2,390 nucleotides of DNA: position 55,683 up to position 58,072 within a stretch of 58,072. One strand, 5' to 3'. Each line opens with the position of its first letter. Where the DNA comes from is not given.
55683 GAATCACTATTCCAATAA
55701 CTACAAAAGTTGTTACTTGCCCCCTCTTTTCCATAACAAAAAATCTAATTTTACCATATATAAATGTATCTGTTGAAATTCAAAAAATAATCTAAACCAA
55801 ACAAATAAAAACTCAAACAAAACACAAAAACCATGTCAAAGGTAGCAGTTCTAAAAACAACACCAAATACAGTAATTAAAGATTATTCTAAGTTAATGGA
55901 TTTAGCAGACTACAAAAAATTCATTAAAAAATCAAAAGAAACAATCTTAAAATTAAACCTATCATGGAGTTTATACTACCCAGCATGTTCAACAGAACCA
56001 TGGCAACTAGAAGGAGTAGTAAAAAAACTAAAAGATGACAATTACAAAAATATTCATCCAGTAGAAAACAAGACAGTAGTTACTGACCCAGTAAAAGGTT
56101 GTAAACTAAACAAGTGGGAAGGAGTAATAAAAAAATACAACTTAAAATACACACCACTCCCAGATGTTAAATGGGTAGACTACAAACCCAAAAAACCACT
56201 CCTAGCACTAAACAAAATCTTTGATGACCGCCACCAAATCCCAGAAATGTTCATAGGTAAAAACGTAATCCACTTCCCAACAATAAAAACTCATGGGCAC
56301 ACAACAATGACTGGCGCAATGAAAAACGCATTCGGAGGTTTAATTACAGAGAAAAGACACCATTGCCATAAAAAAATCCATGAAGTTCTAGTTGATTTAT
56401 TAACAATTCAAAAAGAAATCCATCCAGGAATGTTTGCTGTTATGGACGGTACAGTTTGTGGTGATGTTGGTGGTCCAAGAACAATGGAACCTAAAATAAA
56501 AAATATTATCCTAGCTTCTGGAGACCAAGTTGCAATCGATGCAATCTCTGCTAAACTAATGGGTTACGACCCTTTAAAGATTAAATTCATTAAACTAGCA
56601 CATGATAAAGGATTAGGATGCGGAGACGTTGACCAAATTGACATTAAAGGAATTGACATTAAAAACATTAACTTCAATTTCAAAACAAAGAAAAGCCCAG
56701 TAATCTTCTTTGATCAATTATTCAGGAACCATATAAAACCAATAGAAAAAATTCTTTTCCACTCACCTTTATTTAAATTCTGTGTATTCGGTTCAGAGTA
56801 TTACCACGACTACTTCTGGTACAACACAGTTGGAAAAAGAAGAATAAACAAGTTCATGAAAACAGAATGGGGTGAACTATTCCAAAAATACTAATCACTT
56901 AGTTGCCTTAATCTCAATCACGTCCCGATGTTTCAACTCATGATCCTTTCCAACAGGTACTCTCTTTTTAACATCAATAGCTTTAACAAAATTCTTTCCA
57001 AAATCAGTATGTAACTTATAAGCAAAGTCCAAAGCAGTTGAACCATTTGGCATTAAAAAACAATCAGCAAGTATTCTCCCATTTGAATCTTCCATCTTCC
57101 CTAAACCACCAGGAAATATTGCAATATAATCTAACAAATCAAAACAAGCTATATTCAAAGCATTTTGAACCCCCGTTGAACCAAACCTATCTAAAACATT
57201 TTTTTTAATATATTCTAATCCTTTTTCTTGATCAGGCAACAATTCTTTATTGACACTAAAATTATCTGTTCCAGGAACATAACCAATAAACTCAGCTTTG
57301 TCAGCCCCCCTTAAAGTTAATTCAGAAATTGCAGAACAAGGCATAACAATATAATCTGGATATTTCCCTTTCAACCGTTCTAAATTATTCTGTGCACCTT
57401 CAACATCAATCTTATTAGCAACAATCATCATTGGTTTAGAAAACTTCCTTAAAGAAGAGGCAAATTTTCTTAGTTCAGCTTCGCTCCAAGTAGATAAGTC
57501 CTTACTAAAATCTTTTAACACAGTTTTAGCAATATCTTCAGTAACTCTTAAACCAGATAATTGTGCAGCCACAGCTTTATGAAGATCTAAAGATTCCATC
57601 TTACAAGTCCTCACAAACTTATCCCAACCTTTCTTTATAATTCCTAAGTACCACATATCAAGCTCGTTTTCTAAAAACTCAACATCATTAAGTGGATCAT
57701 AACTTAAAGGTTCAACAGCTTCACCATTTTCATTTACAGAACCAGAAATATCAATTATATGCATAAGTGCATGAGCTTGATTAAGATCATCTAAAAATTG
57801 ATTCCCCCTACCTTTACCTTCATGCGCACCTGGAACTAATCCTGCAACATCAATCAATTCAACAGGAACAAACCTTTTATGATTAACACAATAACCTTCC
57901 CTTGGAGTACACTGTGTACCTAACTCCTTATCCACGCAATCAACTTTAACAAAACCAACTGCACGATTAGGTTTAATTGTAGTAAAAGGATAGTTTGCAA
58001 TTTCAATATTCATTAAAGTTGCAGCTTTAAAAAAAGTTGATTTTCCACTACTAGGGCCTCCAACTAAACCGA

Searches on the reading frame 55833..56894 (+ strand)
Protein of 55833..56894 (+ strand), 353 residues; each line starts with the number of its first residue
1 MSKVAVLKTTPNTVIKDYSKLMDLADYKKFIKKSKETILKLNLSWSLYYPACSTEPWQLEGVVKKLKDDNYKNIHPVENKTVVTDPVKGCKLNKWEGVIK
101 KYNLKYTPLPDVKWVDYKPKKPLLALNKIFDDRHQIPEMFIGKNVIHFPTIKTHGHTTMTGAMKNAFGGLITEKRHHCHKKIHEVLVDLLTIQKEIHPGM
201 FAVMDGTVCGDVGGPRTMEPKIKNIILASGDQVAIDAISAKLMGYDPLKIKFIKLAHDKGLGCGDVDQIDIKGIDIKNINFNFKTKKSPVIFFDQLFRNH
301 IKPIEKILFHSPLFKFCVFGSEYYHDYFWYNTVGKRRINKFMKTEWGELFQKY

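Call 54: search_protein_families(library=pfam, proteins=[window:55833-56894:+], max_evalue=0.0001)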
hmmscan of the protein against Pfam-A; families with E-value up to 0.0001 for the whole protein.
window:55833-56894:+ (353 aa): 1 family
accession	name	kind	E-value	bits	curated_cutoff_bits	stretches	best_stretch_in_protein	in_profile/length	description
PF04015.17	DUF362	-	2.5e-24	86.9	24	1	38-240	2-199/200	Domain of unknown function (DUF362)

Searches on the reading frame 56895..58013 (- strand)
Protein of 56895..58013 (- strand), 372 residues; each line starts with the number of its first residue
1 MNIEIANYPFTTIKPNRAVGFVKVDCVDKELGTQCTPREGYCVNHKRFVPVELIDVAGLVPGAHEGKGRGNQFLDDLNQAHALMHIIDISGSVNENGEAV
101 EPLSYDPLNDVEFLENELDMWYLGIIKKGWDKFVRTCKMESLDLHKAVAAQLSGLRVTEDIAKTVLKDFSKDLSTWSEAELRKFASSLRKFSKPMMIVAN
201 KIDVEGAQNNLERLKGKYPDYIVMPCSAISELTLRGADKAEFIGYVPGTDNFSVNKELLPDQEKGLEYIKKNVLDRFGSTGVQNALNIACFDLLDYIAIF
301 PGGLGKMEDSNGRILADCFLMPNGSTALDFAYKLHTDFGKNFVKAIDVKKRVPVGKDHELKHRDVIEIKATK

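Call 54: search_protein_families(library=pfam, proteins=[window:56895-58013:-], max_evalue=0.0001)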
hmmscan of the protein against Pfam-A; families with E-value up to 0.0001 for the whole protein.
window:56895-58013:- (372 aa): 3 families
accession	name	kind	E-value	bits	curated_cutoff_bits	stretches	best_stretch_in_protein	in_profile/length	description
PF08438.16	YGR210-like_G4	-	2.1e-31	109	24.7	1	198-301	1-105/108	Obg-like GTPase YGR210-like, G4 motif-containing domain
PF02824.27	TGS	-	1.7e-11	44.4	22.2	1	321-369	13-59/60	TGS domain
PF01926.29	MMR_HSR1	-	2.6e-06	28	21.9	1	4-99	25-95/113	50S ribosome-binding GTPase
